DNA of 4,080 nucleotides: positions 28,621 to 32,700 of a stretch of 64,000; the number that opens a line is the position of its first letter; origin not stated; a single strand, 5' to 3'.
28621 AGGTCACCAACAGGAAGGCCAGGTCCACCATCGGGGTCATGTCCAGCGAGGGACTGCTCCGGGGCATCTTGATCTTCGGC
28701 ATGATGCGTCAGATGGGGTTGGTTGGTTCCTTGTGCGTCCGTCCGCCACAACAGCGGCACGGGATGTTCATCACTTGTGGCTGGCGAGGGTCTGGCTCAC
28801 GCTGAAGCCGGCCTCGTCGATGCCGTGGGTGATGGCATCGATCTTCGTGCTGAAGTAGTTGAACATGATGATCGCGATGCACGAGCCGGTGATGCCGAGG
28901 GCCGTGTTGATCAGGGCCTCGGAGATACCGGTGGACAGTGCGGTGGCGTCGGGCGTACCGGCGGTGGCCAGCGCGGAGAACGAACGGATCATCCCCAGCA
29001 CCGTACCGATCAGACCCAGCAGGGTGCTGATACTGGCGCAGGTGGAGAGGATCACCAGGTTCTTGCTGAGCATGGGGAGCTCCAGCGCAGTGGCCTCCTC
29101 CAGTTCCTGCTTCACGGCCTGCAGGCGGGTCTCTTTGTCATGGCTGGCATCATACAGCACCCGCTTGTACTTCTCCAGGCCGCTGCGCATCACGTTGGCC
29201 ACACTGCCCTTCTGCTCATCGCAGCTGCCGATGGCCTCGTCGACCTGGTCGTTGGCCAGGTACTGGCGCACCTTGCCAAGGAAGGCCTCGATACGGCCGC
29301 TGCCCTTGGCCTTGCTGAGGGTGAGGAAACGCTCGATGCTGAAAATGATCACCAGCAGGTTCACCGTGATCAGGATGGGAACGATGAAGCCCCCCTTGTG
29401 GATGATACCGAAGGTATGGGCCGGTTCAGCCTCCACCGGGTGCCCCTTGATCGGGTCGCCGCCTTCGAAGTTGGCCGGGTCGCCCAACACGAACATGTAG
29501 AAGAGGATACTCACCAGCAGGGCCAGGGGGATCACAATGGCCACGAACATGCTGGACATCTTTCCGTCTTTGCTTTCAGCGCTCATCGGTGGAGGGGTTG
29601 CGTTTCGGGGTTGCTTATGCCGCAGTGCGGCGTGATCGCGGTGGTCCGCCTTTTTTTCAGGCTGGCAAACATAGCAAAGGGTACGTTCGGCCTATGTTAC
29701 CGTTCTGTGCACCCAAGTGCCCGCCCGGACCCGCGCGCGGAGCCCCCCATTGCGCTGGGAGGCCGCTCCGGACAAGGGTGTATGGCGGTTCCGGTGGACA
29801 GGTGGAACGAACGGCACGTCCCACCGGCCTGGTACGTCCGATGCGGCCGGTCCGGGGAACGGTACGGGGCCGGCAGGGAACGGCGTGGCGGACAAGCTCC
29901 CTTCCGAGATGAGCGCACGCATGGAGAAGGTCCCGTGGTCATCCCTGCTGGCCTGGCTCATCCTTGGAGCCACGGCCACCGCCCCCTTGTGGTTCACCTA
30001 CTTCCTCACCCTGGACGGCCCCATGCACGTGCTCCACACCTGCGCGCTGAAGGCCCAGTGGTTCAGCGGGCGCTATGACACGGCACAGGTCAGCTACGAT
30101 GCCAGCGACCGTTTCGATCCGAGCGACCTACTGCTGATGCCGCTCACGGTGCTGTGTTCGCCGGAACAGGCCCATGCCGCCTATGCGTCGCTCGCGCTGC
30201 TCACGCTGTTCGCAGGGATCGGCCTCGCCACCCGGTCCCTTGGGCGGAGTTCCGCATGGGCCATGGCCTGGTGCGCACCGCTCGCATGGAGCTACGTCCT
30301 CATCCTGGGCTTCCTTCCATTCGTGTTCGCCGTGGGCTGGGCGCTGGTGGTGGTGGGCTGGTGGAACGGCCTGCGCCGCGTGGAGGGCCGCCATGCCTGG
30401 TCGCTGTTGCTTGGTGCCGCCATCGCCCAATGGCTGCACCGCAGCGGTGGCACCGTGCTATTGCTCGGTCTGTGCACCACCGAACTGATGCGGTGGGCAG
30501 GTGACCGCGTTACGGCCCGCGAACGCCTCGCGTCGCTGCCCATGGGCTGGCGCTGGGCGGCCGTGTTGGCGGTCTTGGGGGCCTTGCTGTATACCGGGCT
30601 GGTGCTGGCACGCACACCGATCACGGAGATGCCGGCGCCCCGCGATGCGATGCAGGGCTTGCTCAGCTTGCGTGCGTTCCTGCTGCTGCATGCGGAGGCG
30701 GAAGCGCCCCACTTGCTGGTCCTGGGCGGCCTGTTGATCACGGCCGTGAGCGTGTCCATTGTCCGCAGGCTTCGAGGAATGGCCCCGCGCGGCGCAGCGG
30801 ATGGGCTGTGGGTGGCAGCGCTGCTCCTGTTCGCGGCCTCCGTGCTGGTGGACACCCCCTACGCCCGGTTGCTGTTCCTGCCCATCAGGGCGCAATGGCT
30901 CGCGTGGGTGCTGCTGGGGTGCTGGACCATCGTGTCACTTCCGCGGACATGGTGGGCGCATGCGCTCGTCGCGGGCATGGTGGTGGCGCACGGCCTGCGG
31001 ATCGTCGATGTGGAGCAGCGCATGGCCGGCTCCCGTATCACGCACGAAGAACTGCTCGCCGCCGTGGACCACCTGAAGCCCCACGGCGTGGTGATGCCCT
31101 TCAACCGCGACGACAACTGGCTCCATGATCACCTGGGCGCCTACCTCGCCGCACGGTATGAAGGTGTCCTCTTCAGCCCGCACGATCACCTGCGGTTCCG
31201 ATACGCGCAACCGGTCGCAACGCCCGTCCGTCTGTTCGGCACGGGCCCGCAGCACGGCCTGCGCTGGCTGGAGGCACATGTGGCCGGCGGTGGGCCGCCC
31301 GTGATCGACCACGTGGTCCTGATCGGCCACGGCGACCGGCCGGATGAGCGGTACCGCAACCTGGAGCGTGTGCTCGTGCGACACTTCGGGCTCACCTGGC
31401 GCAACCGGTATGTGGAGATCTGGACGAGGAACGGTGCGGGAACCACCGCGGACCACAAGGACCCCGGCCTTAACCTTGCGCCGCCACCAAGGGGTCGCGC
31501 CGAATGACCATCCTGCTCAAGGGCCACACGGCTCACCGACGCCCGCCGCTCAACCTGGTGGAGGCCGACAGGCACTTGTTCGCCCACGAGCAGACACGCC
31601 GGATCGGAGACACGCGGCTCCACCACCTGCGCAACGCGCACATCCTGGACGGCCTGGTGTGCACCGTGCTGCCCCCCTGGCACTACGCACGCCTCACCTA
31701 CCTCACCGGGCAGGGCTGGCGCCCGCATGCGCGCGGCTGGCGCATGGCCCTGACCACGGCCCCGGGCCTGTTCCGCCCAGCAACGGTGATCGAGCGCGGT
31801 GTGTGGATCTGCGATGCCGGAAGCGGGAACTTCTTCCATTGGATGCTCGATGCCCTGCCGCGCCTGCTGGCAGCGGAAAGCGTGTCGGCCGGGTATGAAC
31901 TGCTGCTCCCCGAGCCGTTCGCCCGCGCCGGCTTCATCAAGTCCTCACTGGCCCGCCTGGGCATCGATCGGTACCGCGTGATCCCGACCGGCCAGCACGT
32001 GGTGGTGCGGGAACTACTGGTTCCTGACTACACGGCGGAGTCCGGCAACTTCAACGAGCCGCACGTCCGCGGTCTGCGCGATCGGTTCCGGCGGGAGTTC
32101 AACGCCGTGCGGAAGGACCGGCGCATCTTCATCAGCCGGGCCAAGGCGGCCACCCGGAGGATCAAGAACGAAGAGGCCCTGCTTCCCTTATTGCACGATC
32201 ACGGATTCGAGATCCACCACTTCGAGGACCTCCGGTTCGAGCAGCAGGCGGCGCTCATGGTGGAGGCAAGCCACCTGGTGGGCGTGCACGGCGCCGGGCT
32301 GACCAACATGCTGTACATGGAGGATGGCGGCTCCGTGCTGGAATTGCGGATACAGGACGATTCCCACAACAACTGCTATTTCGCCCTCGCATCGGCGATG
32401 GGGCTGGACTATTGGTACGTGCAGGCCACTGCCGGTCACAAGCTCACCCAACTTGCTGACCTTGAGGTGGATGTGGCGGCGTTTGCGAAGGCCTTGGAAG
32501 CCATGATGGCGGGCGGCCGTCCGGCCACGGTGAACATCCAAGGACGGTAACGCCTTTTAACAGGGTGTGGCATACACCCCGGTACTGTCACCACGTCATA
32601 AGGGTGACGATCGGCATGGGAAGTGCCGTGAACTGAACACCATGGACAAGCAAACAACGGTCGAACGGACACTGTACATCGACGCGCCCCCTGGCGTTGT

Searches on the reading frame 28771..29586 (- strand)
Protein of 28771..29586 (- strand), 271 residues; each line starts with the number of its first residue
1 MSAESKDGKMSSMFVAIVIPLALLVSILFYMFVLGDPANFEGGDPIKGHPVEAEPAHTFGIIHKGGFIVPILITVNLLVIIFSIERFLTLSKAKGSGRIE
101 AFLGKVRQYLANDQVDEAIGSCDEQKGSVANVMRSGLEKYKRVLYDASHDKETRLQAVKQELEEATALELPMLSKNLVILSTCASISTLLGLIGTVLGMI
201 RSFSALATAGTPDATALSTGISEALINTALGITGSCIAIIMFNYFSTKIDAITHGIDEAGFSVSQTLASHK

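Call 66: search_protein_families(library=pfam, proteins=[window:28771-29586:-], max_evalue=0.00001)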
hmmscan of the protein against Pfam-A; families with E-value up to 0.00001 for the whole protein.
window:28771-29586:- (271 aa): 1 family
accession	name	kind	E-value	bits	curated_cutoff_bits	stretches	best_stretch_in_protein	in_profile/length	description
PF01618.21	MotA_ExbB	-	1.3e-30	106.2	22.9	1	128-256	5-125/127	MotA/TolQ/ExbB proton channel family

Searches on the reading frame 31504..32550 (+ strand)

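Call 66: search_protein_families(library=pfam, proteins=[window:31504-32550:+], max_evalue=0.00001)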
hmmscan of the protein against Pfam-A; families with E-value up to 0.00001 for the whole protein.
window:31504-32550:+ (348 aa): 1 family
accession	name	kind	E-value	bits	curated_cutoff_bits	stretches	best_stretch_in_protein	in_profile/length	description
PF04577.19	Glyco_transf_61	-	3.7e-30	105.4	27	1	110-278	1-136/137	Glycosyltransferase 61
